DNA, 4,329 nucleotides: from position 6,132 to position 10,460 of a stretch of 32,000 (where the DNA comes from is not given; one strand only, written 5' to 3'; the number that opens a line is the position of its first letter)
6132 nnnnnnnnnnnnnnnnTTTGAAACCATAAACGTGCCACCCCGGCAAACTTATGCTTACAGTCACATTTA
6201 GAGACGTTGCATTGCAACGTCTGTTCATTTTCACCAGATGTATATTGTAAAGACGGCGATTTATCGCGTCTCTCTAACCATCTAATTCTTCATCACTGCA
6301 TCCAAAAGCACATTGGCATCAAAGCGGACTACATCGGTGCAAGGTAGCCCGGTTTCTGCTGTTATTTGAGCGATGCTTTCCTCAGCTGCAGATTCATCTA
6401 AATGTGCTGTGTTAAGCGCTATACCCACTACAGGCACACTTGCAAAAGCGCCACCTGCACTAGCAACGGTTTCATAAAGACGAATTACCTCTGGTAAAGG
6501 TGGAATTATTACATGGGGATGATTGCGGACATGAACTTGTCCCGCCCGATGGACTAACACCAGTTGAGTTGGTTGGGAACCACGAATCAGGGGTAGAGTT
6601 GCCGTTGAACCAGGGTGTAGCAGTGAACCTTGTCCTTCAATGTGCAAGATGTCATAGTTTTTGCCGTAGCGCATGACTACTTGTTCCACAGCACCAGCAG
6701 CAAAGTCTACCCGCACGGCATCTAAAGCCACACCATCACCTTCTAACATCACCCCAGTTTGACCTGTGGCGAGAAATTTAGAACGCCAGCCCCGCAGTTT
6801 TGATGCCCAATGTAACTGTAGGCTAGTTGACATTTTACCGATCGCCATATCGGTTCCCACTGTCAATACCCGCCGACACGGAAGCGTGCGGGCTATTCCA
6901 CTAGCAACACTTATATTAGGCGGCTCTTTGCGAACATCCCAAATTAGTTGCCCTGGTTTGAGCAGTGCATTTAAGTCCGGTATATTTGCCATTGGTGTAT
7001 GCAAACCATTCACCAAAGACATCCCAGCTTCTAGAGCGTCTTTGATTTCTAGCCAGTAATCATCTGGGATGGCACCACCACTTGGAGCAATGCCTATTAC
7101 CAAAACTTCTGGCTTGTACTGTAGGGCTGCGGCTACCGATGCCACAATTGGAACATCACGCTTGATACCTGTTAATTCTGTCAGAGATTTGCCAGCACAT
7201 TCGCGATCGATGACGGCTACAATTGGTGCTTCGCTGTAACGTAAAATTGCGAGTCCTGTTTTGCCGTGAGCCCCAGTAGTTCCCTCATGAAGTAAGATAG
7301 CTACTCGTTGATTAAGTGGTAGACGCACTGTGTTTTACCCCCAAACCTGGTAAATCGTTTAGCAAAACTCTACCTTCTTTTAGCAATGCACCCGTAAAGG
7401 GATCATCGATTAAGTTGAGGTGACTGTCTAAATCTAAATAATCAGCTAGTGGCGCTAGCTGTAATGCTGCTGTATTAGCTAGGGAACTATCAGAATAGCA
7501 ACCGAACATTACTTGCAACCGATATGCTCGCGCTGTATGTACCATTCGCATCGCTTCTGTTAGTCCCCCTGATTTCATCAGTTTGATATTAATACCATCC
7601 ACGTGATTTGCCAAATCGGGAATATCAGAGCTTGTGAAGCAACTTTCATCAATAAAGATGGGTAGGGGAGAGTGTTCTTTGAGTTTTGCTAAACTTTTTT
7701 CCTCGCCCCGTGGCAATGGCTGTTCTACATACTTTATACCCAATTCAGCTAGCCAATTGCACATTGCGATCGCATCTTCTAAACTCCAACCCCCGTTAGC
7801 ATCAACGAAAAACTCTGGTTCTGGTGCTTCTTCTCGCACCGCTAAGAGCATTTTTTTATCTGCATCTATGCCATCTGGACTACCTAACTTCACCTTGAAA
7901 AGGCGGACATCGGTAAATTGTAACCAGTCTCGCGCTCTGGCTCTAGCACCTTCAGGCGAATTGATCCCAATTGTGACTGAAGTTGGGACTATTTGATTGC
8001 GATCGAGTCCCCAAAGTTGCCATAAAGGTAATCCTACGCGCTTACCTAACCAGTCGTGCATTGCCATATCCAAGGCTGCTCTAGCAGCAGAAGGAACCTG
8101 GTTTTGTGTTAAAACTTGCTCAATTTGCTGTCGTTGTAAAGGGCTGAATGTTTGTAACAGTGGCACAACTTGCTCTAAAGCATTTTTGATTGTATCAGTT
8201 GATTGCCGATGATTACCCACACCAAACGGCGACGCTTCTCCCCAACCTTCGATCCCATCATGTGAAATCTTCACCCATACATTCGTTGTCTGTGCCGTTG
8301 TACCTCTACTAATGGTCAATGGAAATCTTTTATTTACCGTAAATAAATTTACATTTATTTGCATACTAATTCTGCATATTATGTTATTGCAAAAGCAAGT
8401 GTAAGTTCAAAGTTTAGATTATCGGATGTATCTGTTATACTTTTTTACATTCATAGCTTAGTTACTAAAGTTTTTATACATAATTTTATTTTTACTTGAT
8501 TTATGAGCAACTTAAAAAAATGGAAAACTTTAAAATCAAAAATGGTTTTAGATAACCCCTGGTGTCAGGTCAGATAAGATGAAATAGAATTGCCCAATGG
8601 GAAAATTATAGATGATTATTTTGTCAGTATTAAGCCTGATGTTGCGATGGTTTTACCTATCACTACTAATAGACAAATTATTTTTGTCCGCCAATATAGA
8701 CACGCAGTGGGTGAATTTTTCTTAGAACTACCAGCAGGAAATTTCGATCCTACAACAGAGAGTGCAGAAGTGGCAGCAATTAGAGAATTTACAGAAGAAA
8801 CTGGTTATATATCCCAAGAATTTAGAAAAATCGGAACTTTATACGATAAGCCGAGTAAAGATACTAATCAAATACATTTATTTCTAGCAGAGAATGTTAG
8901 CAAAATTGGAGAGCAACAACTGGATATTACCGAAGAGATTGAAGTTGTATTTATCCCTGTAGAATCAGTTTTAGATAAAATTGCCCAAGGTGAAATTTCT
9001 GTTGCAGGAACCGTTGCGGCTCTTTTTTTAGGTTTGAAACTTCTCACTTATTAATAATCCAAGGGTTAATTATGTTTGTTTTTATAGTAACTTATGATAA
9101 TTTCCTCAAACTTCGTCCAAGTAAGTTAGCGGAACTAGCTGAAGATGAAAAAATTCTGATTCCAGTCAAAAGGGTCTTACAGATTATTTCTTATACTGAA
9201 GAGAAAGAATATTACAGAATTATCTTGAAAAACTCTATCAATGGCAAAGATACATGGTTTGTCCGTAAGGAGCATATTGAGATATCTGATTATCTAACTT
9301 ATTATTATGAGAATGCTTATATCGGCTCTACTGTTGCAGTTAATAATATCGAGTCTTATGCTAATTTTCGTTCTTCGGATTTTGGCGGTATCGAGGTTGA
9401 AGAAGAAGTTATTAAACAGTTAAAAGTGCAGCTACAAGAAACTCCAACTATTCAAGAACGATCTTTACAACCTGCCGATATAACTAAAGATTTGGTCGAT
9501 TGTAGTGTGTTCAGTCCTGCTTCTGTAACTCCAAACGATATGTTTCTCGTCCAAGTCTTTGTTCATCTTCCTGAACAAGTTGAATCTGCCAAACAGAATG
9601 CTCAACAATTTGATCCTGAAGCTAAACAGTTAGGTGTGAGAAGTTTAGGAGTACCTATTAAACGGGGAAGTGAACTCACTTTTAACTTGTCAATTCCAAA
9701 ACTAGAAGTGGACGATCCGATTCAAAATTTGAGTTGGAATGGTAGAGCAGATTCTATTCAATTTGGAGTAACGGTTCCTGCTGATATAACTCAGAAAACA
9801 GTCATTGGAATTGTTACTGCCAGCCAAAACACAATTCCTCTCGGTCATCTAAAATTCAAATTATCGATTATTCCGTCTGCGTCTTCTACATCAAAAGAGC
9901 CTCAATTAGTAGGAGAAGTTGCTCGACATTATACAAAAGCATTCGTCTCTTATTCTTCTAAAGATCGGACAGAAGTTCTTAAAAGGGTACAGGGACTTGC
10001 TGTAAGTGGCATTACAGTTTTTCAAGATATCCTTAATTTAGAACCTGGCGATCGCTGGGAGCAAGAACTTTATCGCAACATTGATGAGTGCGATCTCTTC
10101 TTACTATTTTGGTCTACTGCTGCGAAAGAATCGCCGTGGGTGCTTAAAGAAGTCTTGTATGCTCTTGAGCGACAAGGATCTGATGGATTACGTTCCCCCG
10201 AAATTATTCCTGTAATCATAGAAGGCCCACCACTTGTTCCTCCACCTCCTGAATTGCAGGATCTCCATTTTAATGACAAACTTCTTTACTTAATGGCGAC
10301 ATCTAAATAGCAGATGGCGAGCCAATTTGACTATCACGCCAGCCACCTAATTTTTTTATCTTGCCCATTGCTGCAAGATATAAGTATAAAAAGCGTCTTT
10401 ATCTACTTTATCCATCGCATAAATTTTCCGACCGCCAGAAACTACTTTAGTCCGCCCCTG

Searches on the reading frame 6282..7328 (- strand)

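Call 98: search_protein_families(library=pfam, proteins=[window:6282-7328:-], max_evalue=0.0001)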
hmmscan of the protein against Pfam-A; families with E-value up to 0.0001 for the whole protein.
window:6282-7328:- (348 aa): 2 families
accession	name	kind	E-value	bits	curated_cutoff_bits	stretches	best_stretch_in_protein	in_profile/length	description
PF07755.17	DUF1611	-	2.8e-74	249.3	25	1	141-341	2-200/201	Domain of unknown function (DUF1611_C) P-loop domain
PF17396.8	DUF1611_N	-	3.3e-29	101.5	22.6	1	42-135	1-95/95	Domain of unknown function (DUF1611_N) Rossmann-like domain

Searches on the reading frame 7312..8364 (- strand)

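Call 98: search_protein_families(library=pfam, proteins=[window:7312-8364:-], max_evalue=0.0001)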
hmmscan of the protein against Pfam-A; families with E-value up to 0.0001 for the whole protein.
window:7312-8364:- (350 aa): 2 families
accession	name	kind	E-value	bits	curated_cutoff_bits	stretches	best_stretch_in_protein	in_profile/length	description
PF13378.12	MR_MLE_C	-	2.5e-38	132.4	29.4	1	141-344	3-214/219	Enolase C-terminal domain-like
PF02746.21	MR_MLE_N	-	2.8e-17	63.4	22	1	4-119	3-117/117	Mandelate racemase / muconate lactonizing enzyme, N-terminal domain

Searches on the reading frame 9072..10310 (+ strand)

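Call 98: search_protein_families(library=pfam, proteins=[window:9072-10310:+], max_evalue=0.0001)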
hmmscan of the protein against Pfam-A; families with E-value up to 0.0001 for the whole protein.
window:9072-10310:+ (412 aa): 1 family
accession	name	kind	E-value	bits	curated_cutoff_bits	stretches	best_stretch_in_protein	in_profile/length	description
PF13676.11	TIR_2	-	5.2e-21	75.8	28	1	291-400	2-105/122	TIR domain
